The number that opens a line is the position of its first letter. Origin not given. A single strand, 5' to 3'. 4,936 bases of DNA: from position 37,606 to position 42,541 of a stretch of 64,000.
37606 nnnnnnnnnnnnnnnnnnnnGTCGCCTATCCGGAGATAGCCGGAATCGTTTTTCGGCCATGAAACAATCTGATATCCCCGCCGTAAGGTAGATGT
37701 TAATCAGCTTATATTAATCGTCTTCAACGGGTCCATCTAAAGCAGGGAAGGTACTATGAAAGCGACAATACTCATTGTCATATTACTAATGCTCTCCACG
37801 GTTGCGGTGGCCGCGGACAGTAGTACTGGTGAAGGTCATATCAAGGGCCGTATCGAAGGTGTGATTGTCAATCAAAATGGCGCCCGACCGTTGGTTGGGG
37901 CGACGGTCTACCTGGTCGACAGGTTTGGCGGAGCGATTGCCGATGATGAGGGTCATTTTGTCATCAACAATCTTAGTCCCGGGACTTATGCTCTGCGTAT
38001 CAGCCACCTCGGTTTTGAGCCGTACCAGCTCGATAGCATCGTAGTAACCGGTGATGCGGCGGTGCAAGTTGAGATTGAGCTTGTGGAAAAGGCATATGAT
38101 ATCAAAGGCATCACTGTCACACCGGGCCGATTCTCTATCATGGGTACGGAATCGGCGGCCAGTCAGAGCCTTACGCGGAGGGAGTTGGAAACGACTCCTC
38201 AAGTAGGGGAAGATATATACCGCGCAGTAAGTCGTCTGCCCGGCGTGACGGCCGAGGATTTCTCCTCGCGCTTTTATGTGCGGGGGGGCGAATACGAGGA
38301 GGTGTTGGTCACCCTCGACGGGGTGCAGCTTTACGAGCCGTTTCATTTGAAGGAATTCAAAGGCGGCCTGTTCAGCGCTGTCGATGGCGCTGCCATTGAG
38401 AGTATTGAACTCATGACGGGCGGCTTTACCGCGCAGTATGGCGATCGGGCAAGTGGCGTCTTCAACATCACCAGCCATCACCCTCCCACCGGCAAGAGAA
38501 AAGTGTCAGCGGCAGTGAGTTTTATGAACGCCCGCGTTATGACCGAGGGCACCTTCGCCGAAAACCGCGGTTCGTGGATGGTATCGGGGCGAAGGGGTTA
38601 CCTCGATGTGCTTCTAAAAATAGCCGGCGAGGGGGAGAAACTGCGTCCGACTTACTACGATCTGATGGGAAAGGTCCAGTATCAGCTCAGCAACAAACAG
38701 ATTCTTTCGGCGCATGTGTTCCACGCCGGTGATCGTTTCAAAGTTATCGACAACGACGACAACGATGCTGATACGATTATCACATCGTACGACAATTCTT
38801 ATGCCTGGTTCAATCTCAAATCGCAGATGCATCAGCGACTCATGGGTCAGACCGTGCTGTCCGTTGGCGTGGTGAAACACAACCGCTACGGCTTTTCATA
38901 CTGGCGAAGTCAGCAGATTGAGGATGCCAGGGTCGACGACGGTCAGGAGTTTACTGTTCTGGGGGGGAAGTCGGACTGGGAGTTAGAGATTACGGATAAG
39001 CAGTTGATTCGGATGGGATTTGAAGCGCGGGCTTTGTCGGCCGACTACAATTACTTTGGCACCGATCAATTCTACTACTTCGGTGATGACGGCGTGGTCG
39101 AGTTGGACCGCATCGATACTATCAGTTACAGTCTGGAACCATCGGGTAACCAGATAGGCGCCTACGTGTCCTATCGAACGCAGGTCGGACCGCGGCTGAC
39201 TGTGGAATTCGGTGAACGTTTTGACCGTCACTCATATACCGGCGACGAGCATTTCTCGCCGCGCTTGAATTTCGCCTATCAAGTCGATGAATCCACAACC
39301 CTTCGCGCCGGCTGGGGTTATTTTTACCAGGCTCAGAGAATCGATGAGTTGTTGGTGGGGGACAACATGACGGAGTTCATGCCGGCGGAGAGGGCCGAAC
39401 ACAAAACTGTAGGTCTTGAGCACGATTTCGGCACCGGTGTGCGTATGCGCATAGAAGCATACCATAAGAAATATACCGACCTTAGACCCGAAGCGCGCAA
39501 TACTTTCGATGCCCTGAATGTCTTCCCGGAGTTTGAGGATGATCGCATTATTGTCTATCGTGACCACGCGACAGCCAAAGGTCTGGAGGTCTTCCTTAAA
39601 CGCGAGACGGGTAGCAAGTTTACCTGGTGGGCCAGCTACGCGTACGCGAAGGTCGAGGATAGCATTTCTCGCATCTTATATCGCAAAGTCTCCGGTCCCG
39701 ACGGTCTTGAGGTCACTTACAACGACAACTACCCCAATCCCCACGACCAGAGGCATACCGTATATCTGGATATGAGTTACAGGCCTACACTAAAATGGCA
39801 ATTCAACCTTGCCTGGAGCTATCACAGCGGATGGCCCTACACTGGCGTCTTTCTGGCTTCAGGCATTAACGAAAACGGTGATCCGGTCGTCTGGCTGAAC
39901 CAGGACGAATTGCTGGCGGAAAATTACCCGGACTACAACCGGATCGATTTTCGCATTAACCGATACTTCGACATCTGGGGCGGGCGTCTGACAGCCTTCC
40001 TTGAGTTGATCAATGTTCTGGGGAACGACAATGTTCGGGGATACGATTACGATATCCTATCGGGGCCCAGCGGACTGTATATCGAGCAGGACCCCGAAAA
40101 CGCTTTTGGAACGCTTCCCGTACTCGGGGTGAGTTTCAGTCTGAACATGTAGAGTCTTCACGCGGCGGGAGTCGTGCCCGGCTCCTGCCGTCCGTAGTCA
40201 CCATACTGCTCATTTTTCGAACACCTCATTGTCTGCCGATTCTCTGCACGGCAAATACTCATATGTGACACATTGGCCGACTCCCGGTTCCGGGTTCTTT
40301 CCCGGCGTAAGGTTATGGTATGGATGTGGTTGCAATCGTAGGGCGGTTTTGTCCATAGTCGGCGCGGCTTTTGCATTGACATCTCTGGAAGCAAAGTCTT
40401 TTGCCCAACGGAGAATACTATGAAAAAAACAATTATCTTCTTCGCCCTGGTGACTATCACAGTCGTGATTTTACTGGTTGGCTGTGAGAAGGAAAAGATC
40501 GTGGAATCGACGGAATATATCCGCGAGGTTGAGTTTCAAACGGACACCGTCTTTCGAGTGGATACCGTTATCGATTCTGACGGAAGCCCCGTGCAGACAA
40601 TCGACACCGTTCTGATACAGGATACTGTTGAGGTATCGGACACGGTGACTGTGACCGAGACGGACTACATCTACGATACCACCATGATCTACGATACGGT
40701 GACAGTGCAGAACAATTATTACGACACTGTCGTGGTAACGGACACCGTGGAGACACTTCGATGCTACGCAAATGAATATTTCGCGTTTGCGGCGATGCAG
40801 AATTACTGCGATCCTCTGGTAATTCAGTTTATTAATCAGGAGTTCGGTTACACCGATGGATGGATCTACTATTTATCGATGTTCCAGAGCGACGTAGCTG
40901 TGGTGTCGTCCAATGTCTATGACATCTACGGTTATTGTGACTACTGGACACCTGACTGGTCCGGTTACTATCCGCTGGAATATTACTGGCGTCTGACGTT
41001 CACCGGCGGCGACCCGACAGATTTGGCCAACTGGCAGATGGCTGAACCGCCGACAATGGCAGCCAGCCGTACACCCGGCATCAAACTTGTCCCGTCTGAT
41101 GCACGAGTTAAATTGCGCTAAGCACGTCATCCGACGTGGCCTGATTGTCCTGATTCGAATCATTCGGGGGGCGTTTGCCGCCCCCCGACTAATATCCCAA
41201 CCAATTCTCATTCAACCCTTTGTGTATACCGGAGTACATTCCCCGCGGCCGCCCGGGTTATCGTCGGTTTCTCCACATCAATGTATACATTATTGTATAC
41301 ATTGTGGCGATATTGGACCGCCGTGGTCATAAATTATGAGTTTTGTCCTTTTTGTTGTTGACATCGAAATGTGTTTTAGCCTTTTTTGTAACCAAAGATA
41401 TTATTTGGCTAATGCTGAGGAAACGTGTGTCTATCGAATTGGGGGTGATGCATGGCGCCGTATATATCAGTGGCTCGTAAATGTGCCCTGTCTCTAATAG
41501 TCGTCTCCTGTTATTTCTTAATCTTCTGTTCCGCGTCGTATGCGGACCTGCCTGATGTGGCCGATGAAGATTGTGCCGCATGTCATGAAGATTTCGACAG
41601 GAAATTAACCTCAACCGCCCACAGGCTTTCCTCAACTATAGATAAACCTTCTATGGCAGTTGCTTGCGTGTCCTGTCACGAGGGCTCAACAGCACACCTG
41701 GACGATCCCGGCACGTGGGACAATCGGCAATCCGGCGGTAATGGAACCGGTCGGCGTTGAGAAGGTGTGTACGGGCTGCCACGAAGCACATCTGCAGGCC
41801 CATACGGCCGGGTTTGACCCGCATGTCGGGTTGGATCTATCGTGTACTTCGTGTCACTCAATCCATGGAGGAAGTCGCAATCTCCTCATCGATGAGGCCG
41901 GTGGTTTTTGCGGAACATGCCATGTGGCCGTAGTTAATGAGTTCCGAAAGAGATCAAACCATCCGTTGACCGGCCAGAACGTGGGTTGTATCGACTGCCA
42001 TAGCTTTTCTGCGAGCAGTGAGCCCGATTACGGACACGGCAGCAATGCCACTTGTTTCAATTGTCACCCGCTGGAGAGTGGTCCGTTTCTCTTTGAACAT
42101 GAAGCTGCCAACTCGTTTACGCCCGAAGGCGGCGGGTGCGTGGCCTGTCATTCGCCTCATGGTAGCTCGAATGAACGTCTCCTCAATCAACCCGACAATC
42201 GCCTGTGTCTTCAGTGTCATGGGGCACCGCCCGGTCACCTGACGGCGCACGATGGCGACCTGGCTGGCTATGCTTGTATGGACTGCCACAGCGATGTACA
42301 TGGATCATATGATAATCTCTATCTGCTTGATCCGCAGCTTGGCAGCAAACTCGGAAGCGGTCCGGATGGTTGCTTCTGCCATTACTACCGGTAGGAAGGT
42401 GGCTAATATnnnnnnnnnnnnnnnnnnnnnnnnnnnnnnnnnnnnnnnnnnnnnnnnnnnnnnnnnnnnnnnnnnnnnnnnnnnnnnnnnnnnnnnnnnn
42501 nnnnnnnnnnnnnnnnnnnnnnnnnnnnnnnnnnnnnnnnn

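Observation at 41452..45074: Compact three-gene porin-cytochrome module: MtrA-like decahaem, Cys-free 523-aa barrel, small lipoprotein cytochrome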

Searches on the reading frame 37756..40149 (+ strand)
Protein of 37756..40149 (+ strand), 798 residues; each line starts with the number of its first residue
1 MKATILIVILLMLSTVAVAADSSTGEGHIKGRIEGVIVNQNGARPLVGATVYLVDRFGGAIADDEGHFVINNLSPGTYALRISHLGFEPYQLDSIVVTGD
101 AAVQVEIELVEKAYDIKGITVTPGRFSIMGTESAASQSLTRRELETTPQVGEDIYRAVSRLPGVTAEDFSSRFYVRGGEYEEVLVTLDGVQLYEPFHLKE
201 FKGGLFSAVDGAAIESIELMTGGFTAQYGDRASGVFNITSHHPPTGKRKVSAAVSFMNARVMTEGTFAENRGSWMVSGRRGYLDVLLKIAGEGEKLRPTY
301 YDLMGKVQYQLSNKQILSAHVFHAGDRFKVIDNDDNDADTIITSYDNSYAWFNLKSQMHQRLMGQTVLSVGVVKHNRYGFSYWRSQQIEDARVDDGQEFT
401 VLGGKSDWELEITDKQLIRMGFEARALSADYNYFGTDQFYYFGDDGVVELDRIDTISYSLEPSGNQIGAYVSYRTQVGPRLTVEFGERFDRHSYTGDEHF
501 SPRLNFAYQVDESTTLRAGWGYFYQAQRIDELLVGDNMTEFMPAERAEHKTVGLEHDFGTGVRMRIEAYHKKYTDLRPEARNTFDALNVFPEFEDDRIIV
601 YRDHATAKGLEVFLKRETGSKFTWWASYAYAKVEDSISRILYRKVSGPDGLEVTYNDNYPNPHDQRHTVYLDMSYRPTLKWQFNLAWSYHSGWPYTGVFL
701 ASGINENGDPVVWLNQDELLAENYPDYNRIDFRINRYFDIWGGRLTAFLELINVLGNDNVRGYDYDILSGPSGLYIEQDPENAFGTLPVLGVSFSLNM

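Call 4: search_protein_families(library=pfam, max_evalue=0.1, proteins=[window:37756-40149:+])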
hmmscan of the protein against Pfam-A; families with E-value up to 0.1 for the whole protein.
window:37756-40149:+ (798 aa): 8 families
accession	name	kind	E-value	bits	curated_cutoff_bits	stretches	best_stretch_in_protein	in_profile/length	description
PF00593.30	TonB_dep_Rec_b-barrel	-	8.1e-21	75.8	27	1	336-753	58-435/436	TonB dependent receptor-like, beta-barrel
PF13620.12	CarboxypepD_reg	-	1.1e-13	51.7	32.3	1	33-109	2-81/82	Carboxypeptidase regulatory-like domain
PF13715.12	CarbopepD_reg_2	-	1.7e-13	50.9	32.2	1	33-121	1-88/88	CarboxypepD_reg-like domain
PF07715.20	Plug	-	2.3e-12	47.8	23.9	1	134-234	7-105/107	TonB-dependent Receptor Plug Domain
PF25183.1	OMP_b-brl_4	-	2.4e-08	33.3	30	1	497-530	435-468/838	Outer membrane beta barrel domain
PF14686.12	fn3_3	-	0.006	16.8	24.4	1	61-101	30-71/75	Polysaccharide lyase family 4, domain II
PF09430.16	EMC7_beta-sandw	-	0.029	15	26.6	1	62-93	25-58/122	ER membrane protein complex subunit 7, beta-sandwich domain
PF17802.7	SpaA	-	0.059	14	23.1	0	38-81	8-57/91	Prealbumin-like fold domain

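Call 5: search_protein_families(library=ncbifam, max_evalue=0.1, proteins=[window:37756-40149:+])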
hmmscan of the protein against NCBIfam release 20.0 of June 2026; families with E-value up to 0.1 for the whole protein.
window:37756-40149:+ (798 aa): 12 families
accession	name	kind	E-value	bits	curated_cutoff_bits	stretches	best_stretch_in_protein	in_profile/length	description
TIGR01783.1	TonB-siderophor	subfamily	2.2e-15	56.3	223.5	2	486-634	382-529/649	TonB-dependent siderophore receptor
TIGR04056.1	OMP_RagA_SusC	subfamily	1.4e-14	53.4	368.25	1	33-259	3-222/981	SusC/RagA family TonB-linked outer membrane protein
NF052345.1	S_layer_anammox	exception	6e-09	33.8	1400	1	24-132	1308-1416/1596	Kustd1514 family S-layer glycoprotein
NF010048.1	PRK13524.1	subfamily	2.6e-08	32.8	493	1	451-526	419-493/744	FepA family TonB-dependent siderophore receptor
NF049945.1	TonB_dep_FCYXU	equivalog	4.8e-07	28.8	825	1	172-245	97-171/697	TonB-dependent receptor, FCYXU motif-type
NF010010.0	PRK13483.1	equivalog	1.9e-06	26.1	927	1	466-635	371-550/660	ligand-gated channel protein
TIGR01786.1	TonB-hemlactrns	subfamily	4.7e-06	25.2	323.75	2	463-639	389-593/719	TonB-dependent hemoglobin/transferrin/lactoferrin family receptor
NF010051.0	PRK13528.1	subfamily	1.2e-05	23.7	583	1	465-526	423-483/727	FepA family TonB-dependent siderophore receptor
NF007926.1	PRK10641.1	equivalog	0.00065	18.4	836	1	119-243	30-156/617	TonB-dependent vitamin B12 receptor BtuB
NF007478.2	PRK10064.1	equivalog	0.0014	17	745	1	463-529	358-423/663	catecholate siderophore receptor CirA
NF010011.0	PRK13484.1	equivalog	0.0024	16.2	1197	0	121-255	35-171/682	IreA family TonB-dependent siderophore receptor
NF010012.0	PRK13486.1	equivalog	0.0092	14.4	924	0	480-533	398-450/696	TonB-dependent receptor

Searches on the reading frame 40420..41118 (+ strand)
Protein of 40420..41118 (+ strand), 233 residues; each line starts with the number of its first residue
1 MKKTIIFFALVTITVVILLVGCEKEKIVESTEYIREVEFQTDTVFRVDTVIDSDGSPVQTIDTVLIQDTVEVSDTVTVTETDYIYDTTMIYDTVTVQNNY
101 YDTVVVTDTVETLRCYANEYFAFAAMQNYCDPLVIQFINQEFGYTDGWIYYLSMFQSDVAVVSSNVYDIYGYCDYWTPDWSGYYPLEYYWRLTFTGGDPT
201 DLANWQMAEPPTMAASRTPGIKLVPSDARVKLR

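Call 4: search_protein_families(library=pfam, max_evalue=0.1, proteins=[window:40420-41118:+])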
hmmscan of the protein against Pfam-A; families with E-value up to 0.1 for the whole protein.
window:40420-41118:+ (233 aa): 1 family
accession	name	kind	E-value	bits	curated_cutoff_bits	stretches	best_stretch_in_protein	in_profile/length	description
PF02402.22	Lysis_col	-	0.065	13.5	27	0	1-37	1-30/49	Lysis protein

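Call 5: search_protein_families(library=ncbifam, max_evalue=0.1, proteins=[window:40420-41118:+])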
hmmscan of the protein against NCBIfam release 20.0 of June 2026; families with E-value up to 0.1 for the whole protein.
window:40420-41118:+ (233 aa): 2 families
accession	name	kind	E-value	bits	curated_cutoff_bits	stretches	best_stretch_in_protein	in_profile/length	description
NF053689.1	BamJ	equivalog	0.012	15.8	100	1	1-122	1-115/184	BamJ family beta-barrel-assembly machinery protein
NF033894.1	Eex_IncN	subfamily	0.083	12.8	33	0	2-30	1-24/65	EexN family lipoprotein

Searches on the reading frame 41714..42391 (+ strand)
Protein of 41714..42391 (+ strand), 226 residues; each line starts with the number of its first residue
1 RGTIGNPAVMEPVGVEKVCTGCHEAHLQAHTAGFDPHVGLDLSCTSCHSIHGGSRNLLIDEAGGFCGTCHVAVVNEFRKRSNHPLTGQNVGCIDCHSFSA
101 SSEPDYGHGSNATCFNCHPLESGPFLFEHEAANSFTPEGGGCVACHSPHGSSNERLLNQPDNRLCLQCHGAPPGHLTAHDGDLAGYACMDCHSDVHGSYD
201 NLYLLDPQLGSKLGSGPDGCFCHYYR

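Call 72: find_homologous_proteins(query=window:41714-42391:+, max_evalue=1e-10)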
Query window:41714-42391:+ (226 aa): 218 proteins with E <= 1e-10 among 302 candidates; the best 120 are listed.
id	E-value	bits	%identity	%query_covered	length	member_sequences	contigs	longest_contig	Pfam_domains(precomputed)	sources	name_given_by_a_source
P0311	3.1e-155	533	100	100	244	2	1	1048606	PF09699.16,PF14537.12,PF22678.2,PF14522.12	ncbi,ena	-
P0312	4.1e-128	444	81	100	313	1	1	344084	PF09699.16,PF14537.12,PF22678.2,PF14522.12,PF22113.2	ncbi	ncbi:MAG: cytochrome c3 family protein [Candidatus Zixiibacteriota bacterium]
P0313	3.6e-121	422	76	100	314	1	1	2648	PF09699.16,PF14537.12,PF13435.12,PF22678.2,PF14522.12,PF22113.2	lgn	-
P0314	2.6e-120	419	78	100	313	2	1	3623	PF09699.16,PF14537.12,PF22678.2,PF14522.12,PF22113.2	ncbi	-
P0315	1.1e-119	417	76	100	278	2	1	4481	PF09699.16,PF14537.12,PF13435.12,PF22678.2,PF14522.12,PF22113.2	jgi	-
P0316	1.1e-119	417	76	100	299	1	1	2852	PF09699.16,PF14537.12,PF13435.12,PF22678.2,PF14522.12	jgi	jgi:DmsE family decaheme c-type cytochrome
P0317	5.4e-116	405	74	100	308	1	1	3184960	PF09699.16,PF14537.12,PF22678.2,PF14522.12,PF22113.2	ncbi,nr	ncbi:MAG: hypothetical protein JSW34_05125 [Candidatus Zixiibacteriota bacterium]|nr:MAG: hypothetic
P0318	7.5e-115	401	73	100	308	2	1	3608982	PF09699.16,PF14537.12,PF22678.2,PF14522.12,PF22113.2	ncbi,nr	ncbi:MAG: hypothetical protein JSV52_08295 [Candidatus Zixiibacteriota bacterium]|nr:MAG: hypothetic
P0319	8.4e-100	352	66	99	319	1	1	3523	PF09699.16,PF14537.12,PF22678.2,PF14522.12,PF22113.2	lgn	-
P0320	1.1e-96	341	62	99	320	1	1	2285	PF09699.16,PF14537.12,PF13435.12,PF22678.2,PF03264.20,PF14522.12,PF22113.2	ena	-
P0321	2.2e-96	340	64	99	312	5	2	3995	PF09699.16,PF14537.12,PF22678.2,PF14522.12,PF22113.2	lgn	-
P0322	4.3e-96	339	62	99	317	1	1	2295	PF09699.16,PF14537.12,PF22678.2,PF14522.12,PF22113.2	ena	-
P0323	1.5e-90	321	60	99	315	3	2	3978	PF09699.16,PF14537.12,PF13435.12,PF22678.2,PF14522.12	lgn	-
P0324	4.7e-90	320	60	97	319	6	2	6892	PF09699.16,PF14537.12,PF14522.12,PF22113.2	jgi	jgi:DmsE family decaheme c-type cytochrome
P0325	4.0e-89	317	59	99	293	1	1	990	PF09699.16,PF14537.12,PF13435.12,PF22678.2,PF03264.20,PF14522.12,PF22113.2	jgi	jgi:DmsE family decaheme c-type cytochrome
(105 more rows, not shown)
